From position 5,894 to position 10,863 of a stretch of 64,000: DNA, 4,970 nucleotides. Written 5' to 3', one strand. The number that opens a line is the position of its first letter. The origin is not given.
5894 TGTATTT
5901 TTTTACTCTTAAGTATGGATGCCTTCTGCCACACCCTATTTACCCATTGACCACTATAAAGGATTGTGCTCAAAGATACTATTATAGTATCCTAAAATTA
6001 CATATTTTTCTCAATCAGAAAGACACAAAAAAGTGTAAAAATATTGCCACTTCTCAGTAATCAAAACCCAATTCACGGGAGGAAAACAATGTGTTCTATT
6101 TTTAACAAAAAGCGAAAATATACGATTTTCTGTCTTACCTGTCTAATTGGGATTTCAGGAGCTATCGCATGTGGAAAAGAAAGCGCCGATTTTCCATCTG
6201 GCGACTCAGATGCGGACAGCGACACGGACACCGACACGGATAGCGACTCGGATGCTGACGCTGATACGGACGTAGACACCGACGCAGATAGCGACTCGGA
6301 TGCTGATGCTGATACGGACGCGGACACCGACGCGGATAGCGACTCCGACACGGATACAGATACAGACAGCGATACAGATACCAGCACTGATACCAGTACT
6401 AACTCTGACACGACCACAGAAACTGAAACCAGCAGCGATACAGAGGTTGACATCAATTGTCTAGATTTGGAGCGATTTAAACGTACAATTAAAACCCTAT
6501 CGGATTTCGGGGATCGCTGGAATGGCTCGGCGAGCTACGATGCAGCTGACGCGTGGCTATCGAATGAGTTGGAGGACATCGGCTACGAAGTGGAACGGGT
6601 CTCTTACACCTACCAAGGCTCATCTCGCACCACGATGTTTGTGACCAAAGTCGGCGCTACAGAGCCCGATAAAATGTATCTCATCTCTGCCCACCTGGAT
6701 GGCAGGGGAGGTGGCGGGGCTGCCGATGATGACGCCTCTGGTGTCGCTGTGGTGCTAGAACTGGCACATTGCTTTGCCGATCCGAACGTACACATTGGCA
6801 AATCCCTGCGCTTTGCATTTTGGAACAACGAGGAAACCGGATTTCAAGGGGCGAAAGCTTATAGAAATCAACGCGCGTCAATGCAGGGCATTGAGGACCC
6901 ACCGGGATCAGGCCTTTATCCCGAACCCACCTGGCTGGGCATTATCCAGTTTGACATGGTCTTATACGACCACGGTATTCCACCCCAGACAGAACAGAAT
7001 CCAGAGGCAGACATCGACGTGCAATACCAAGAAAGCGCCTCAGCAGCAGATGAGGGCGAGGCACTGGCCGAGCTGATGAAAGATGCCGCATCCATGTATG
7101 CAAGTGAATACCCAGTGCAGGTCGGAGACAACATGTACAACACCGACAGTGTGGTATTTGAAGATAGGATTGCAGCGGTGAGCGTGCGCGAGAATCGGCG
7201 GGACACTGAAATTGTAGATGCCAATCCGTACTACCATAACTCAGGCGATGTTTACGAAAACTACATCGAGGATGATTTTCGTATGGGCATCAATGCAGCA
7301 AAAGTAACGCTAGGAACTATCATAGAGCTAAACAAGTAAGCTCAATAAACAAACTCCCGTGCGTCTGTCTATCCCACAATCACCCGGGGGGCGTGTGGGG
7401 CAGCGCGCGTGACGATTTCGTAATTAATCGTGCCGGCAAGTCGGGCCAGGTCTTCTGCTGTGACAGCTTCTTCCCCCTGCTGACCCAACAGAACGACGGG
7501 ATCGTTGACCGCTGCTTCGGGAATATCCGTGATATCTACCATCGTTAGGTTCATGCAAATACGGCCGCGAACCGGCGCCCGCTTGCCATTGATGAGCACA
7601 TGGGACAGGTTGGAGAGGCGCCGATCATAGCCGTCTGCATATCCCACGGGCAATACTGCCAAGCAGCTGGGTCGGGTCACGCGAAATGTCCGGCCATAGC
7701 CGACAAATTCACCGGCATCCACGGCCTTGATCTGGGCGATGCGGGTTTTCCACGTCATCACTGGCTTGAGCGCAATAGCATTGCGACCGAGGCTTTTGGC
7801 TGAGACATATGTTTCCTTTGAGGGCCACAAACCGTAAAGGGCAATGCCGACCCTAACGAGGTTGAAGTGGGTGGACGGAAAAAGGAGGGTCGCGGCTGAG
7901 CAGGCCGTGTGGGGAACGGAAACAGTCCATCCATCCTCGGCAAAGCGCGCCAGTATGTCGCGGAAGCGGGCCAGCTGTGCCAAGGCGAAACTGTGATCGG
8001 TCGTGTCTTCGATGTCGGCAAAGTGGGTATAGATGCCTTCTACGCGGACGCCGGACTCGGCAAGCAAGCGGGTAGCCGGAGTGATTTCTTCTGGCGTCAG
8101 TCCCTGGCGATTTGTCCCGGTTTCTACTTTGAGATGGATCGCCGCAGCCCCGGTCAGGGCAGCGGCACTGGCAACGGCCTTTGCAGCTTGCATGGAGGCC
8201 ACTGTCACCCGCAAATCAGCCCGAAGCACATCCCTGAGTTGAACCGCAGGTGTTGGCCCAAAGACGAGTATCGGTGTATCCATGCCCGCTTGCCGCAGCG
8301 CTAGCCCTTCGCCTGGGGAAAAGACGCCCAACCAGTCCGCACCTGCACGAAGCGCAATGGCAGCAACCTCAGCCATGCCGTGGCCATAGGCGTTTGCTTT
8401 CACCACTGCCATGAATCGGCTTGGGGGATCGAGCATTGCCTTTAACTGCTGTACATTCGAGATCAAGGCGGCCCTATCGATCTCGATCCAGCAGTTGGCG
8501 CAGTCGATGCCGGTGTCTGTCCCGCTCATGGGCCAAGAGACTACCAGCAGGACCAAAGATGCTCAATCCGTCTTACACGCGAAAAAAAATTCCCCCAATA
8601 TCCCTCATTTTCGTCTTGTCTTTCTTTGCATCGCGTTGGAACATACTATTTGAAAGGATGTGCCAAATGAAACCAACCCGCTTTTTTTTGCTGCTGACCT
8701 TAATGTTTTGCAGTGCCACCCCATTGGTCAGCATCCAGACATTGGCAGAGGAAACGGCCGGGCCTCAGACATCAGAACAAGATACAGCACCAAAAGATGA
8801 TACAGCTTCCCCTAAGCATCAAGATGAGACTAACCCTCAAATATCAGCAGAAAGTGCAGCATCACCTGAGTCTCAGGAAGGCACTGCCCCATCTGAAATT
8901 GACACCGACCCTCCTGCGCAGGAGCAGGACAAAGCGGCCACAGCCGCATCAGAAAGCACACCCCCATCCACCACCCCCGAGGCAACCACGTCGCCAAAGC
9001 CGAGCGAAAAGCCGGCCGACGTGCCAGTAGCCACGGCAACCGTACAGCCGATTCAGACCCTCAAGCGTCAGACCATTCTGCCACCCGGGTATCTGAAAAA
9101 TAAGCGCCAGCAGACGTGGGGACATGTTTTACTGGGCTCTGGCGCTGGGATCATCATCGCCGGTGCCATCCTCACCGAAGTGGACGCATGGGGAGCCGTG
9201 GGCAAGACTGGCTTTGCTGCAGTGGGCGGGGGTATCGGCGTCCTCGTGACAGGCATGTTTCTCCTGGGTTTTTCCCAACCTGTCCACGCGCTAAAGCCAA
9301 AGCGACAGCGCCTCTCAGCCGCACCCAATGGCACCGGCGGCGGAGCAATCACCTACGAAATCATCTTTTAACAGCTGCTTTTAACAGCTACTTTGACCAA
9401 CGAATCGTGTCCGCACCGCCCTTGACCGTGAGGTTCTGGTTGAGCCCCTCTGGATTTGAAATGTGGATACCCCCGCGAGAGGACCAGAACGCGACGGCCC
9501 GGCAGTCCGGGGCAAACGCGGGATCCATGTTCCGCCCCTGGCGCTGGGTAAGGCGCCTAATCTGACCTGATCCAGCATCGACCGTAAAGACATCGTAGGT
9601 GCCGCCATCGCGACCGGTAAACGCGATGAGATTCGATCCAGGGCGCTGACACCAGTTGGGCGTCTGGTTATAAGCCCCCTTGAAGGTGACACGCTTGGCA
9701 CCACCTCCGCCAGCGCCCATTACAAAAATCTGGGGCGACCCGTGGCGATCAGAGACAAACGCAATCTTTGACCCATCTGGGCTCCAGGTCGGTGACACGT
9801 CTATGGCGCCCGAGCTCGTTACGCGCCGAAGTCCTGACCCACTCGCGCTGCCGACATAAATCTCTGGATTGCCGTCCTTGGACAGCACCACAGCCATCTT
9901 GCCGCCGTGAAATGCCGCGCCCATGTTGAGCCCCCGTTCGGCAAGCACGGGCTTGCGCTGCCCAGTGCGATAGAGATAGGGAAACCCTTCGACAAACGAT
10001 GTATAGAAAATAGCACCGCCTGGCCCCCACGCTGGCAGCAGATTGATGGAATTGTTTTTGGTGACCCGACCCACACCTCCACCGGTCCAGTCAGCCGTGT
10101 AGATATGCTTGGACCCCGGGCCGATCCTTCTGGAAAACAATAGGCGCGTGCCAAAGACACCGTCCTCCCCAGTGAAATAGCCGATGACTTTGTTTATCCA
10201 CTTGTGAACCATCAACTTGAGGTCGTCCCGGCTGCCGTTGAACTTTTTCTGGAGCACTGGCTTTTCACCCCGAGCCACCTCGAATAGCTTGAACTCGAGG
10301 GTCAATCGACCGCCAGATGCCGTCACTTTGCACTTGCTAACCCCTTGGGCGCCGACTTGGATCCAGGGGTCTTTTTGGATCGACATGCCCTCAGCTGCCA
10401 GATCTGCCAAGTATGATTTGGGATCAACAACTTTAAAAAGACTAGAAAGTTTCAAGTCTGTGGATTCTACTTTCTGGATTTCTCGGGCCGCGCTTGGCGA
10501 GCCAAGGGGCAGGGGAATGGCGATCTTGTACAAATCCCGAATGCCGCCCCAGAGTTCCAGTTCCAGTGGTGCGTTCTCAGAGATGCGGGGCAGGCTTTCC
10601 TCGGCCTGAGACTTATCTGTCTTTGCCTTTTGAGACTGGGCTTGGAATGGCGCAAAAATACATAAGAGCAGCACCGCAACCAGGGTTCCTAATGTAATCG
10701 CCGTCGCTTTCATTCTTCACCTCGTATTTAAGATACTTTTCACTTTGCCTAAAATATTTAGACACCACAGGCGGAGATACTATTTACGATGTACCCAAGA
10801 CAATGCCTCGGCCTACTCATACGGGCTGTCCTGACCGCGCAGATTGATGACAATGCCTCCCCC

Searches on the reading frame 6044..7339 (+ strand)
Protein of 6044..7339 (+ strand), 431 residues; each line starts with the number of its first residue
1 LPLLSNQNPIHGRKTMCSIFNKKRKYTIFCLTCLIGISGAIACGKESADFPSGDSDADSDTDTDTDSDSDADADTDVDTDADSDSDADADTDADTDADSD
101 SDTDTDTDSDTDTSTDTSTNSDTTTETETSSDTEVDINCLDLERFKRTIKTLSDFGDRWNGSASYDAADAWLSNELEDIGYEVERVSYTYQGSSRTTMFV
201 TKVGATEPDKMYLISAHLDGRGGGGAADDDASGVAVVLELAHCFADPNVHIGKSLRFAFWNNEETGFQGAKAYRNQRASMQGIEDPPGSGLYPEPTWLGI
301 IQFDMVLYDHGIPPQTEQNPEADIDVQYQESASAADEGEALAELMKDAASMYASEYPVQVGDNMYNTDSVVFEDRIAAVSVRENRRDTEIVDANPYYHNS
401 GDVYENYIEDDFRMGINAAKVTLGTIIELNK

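Call 75: search_protein_families(library=pfam, proteins=[window:6044-7339:+], max_evalue=0.00001)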
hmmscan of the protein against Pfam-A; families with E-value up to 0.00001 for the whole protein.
window:6044-7339:+ (431 aa): 2 families
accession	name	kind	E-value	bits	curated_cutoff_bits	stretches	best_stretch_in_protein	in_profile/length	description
PF04389.22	Peptidase_M28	-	2.4e-23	83.3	21.3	1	204-407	8-177/193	Peptidase family M28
PF01546.33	Peptidase_M20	-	2.8e-07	31.1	24.6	1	219-397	25-188/206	Peptidase family M20/M25/M40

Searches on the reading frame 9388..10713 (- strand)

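Call 75: search_protein_families(library=pfam, proteins=[window:9388-10713:-], max_evalue=0.00001)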
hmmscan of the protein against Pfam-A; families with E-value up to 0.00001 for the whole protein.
window:9388-10713:- (441 aa): 2 families
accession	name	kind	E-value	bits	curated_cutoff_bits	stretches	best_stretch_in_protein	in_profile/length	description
PF07676.18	PD40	-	1.1e-24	86.2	20.9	1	295-331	1-38/38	WD40-like Beta Propeller Repeat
PF04052.18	TolB_N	-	1.3e-12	48.2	22.4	1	51-150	2-104/106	TolB amino-terminal domain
